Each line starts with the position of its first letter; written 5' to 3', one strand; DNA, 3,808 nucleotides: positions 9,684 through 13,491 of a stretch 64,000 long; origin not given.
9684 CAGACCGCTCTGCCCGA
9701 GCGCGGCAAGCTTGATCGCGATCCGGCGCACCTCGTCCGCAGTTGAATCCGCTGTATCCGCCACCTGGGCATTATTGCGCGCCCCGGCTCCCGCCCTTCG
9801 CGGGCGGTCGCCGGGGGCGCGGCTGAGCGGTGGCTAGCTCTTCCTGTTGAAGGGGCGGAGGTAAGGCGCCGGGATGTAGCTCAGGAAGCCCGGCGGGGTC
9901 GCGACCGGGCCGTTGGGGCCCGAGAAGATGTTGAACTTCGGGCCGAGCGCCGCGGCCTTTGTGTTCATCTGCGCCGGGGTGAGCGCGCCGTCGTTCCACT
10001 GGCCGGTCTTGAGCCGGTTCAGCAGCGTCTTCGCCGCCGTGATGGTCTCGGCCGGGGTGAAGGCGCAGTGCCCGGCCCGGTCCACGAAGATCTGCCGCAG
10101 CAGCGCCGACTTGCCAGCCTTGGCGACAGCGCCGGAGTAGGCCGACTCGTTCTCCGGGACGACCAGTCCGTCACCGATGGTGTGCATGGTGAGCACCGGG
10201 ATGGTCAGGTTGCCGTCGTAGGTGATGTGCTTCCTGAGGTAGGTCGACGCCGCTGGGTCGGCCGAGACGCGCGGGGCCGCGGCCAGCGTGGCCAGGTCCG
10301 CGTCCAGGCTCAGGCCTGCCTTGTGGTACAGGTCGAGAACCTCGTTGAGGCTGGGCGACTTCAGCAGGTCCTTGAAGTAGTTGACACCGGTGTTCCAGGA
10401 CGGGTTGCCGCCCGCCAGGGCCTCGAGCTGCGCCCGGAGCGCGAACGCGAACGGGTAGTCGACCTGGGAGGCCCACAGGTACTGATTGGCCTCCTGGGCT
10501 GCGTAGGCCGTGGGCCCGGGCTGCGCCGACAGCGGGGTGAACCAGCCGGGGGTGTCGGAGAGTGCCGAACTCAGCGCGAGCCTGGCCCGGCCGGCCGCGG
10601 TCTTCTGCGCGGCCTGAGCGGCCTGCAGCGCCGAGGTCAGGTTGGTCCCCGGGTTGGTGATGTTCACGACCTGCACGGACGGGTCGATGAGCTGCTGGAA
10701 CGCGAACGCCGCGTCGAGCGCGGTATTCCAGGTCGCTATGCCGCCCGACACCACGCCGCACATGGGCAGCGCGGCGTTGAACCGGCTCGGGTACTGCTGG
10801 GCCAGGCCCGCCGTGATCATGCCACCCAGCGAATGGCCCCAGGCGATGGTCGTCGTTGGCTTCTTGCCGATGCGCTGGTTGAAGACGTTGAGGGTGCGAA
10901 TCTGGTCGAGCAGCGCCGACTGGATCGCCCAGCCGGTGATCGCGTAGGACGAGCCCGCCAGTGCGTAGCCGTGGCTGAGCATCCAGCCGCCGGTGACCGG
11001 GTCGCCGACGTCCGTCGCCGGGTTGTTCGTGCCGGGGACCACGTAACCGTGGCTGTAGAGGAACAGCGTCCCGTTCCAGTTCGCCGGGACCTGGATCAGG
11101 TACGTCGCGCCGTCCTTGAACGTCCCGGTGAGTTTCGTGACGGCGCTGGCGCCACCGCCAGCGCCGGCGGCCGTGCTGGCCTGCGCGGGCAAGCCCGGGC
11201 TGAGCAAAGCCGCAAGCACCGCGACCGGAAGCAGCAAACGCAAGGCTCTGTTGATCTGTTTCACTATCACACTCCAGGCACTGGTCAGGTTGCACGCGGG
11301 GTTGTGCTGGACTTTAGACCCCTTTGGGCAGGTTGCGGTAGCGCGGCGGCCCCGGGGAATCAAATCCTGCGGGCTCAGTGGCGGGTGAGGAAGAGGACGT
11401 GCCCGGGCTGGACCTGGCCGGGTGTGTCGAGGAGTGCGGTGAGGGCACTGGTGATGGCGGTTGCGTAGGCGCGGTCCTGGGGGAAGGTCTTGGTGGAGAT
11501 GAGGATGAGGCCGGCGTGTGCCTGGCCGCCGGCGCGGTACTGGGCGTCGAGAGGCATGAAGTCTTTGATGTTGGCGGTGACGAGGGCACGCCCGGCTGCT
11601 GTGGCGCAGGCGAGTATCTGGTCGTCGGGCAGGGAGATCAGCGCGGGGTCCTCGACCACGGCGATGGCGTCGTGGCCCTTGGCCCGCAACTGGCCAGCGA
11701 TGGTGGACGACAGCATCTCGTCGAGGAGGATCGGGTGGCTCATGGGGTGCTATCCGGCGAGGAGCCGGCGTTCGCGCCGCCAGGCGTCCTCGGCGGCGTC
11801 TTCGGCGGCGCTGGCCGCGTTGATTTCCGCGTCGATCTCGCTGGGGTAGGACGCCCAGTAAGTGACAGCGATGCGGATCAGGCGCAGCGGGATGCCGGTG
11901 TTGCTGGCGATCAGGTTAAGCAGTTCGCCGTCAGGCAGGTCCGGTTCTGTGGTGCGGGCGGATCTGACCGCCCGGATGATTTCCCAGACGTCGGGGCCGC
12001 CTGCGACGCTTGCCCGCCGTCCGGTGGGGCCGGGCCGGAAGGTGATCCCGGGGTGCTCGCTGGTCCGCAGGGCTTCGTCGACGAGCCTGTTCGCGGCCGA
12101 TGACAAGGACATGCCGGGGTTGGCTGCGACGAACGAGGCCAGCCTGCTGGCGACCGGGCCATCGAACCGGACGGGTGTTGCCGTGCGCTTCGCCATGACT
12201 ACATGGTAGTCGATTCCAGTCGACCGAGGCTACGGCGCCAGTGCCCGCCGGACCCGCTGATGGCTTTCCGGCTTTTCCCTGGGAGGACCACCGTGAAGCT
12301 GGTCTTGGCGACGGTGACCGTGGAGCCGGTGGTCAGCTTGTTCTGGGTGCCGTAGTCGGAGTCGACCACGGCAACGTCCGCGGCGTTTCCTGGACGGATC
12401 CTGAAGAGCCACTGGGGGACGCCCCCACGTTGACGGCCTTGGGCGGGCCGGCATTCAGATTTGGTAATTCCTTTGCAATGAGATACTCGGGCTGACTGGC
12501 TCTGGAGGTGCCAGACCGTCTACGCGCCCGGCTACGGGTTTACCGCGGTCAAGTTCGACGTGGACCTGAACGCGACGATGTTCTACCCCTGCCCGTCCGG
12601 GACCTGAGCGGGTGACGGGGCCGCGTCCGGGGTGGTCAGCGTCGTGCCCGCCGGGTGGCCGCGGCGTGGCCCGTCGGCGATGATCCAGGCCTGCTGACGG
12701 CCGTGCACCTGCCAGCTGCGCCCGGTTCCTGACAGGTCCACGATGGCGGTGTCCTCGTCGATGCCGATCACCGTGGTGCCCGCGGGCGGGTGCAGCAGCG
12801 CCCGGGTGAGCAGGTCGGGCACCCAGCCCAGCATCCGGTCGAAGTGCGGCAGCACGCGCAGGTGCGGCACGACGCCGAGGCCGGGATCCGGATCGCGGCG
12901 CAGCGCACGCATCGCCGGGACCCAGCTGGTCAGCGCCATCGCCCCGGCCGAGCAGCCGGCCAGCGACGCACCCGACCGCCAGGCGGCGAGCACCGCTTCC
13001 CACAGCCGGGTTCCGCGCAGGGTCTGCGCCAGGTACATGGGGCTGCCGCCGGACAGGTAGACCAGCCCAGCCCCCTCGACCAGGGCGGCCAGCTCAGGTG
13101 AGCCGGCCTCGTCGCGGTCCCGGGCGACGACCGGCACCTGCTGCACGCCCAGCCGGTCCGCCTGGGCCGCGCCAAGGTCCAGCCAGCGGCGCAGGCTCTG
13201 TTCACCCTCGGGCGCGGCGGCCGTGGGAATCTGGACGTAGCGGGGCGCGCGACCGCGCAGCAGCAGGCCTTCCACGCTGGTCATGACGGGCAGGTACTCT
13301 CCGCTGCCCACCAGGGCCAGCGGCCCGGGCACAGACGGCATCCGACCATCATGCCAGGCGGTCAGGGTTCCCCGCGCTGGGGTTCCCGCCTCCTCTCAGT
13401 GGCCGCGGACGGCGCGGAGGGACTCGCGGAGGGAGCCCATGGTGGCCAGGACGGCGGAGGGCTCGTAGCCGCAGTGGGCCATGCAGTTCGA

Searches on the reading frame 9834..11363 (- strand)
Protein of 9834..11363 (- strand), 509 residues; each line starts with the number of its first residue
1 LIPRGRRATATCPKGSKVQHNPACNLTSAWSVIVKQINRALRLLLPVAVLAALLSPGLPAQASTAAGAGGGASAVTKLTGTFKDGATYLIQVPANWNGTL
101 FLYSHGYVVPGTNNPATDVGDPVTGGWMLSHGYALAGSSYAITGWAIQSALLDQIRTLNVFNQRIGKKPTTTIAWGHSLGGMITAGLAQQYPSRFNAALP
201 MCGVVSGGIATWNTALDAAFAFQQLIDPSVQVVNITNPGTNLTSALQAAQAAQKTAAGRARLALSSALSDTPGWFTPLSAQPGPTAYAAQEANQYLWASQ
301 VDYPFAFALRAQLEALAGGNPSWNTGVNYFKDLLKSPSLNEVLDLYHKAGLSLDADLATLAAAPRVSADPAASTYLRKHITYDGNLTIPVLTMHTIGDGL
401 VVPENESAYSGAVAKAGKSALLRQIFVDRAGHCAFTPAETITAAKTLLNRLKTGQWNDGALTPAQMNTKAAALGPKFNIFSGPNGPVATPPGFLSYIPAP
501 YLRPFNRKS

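Call 7: search_protein_families(library=pfam, proteins=[window:9834-11363:-], max_evalue=0.01)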
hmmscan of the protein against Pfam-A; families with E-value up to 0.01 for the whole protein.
window:9834-11363:- (509 aa): 6 families
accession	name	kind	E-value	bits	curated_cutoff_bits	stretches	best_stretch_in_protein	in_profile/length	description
PF00326.27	Peptidase_S9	-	4.1e-06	26.9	22.6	1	153-206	47-100/213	Prolyl oligopeptidase family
PF00561.26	Abhydrolase_1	-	5.2e-05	23.5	25.8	1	158-210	59-103/245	alpha/beta hydrolase fold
PF00756.26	Esterase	-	0.00015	22.1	22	1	164-248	109-190/251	Putative esterase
PF12146.15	Hydrolase_4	-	0.00044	20.1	27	1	168-232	76-139/239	Serine aminopeptidase, S33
PF19878.5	DUF6351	-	0.00065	18.9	22.4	1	91-395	193-483/655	Tannase-like family of unknown function (DUF6351)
PF05577.18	Peptidase_S28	-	0.0012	18.1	25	1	147-266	89-198/434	Serine carboxypeptidase S28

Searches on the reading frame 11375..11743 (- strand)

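Call 21: search_protein_families(library=pfam, proteins=[window:11375-11743:-], max_evalue=0.01)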
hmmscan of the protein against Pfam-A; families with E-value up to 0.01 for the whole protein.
window:11375-11743:- (122 aa): 1 family
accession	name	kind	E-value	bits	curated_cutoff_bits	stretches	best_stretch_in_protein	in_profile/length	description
PF18480.7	DUF5615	-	1.3e-14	54.4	23.8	1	5-103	3-94/110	Domain of unknown function (DUF5615)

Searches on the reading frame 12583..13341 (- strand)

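Call 21: search_protein_families(library=pfam, proteins=[window:12583-13341:-], max_evalue=0.01)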
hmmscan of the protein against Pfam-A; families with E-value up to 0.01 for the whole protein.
window:12583-13341:- (252 aa): 1 family
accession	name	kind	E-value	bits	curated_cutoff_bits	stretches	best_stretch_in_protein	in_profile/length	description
PF03575.23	Peptidase_S51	-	3.2e-12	47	23.9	1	20-201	19-197/206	Peptidase family S51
